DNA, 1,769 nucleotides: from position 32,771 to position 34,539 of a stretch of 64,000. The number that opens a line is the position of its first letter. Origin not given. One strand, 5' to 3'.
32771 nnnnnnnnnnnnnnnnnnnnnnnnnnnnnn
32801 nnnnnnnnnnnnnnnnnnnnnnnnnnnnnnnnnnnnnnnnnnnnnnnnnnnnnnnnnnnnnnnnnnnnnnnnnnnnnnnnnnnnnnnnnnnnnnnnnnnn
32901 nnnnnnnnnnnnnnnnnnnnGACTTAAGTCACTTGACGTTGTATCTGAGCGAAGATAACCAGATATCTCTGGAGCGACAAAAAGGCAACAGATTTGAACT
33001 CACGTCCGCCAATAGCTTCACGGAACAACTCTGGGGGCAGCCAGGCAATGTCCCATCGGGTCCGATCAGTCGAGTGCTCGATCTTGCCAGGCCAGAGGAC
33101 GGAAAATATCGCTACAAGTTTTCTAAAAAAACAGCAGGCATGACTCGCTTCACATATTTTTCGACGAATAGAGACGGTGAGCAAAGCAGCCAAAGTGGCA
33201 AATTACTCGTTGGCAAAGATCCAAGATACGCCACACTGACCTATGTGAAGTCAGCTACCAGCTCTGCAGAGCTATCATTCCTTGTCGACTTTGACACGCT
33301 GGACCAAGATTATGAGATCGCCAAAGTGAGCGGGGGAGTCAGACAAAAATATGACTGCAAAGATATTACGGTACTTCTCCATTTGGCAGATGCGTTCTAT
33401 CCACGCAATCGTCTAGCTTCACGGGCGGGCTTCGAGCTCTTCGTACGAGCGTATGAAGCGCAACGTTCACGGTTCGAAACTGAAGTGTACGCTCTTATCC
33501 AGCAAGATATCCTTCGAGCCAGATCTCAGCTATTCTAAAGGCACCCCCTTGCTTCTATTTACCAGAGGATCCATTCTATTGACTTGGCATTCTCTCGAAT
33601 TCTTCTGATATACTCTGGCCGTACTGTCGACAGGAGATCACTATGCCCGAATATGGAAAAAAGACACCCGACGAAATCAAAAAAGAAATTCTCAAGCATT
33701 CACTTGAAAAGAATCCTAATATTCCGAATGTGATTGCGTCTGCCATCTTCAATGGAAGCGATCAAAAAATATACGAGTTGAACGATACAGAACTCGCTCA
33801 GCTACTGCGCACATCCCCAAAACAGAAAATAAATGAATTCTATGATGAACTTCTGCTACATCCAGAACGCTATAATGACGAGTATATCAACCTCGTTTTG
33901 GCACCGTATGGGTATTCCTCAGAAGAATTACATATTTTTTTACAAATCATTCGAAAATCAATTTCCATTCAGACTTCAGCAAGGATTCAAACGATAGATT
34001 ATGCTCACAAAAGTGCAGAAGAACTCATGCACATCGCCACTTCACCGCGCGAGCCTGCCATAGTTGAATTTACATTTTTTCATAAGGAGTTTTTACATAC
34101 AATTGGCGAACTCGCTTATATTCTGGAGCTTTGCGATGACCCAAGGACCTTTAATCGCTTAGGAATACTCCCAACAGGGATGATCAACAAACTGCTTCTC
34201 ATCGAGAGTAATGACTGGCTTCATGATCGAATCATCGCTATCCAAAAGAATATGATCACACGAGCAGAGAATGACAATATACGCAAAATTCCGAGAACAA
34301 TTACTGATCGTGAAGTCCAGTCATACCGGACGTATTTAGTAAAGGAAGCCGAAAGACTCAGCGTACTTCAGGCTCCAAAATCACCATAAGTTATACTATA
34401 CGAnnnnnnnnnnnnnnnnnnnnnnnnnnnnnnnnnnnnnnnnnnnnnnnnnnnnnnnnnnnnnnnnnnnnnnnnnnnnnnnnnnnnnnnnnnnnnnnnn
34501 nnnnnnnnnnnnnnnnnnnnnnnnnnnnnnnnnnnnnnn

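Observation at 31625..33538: Secreted LamG-like + Pro/Thr linker + C39-like cysteine peptidase protein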

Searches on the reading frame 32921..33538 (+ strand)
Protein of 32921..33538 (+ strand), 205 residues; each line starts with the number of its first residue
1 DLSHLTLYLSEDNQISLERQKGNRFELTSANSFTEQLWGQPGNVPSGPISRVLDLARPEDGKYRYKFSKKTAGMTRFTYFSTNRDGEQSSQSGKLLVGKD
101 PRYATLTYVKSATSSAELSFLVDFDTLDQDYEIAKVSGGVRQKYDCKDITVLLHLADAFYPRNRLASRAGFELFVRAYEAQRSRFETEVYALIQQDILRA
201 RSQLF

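Call 62: search_protein_families(library=pfam, proteins=[window:32921-33538:+], max_evalue=10)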
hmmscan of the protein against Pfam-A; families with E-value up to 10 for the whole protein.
window:32921-33538:+ (205 aa): 0 families

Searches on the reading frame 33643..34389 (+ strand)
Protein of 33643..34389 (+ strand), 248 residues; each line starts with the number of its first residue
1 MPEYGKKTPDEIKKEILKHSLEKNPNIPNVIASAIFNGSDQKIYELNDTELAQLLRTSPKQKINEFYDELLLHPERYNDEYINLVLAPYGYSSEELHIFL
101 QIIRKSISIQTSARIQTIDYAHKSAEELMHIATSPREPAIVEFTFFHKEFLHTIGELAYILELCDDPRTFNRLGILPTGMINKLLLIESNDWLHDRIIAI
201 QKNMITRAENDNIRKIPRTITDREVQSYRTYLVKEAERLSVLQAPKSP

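Call 3: search_protein_families(library=pfam, proteins=[window:33643-34389:+], max_evalue=1)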
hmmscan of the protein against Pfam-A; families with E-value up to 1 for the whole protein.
window:33643-34389:+ (248 aa): 0 families

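Call 4: search_protein_families(library=ncbifam, proteins=[window:33643-34389:+], max_evalue=1)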
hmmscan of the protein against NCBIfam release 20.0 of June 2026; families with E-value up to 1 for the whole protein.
window:33643-34389:+ (248 aa): 0 families

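Call 10: find_homologous_proteins(query=window:33643-34389:+, max_evalue=0.001)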
Query window:33643-34389:+ (248 aa): 1 proteins with E <= 0.001 among 411 candidates.
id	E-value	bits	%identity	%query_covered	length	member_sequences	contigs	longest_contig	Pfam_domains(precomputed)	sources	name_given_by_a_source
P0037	5.6e-159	545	100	100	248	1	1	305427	-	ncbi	-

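Call 41: search_protein_families(library=pfam, alignment_id=A4, max_evalue=0.0001)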
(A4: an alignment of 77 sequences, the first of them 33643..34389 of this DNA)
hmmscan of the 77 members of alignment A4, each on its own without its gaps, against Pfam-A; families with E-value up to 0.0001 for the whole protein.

A. member 1, window:33643-34389:+ (248 aa): 0 families

B. families by the number of members that match (of 77 scanned): 28 families (the first 25 are shown)
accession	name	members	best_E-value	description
PF01207.24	Dus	21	1.3e-57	Dihydrouridine synthase (Dus)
PF04471.18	Mrr_cat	10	2.5e-10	Restriction endonuclease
PF10502.14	Peptidase_S26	8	1.1e-52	Signal peptidase, peptidase S26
PF03477.21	ATP-cone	8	1.1e-07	ATP cone domain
PF00535.33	Glycos_transf_2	5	3.6e-34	Glycosyl transferase family 2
PF13641.12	Glyco_tranf_2_3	5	2.1e-15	Glycosyltransferase like family 2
PF10111.15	Glyco_tranf_2_2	4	8.5e-10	Glycosyltransferase like family 2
PF22357.2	AF1548-like_C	4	1.6e-06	AF1548-like, C-terminal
PF20990.2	DUF2207_C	2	2.2e-32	Predicted membrane protein (DUF2207) C-terminal domain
PF09972.14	DUF2207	2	3.5e-29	Predicted membrane protein (DUF2207) N-terminal domain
PF00156.33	Pribosyltran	2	7e-11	Phosphoribosyl transferase domain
PF01797.21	Y1_Tnp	2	4e-09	Transposase IS200 like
PF00908.23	dTDP_sugar_isom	1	8.5e-32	dTDP-4-dehydrorhamnose 3,5-epimerase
PF01583.26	APS_kinase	1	2.7e-22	Adenylylsulphate kinase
PF09136.16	Glucodextran_B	1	3.6e-18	Glucodextranase, domain B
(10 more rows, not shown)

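Call 50: search_protein_families(library=phrogs, proteins=[window:33643-34389:+], max_evalue=0.1)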
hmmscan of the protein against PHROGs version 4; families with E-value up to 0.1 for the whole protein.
window:33643-34389:+ (248 aa): 0 families
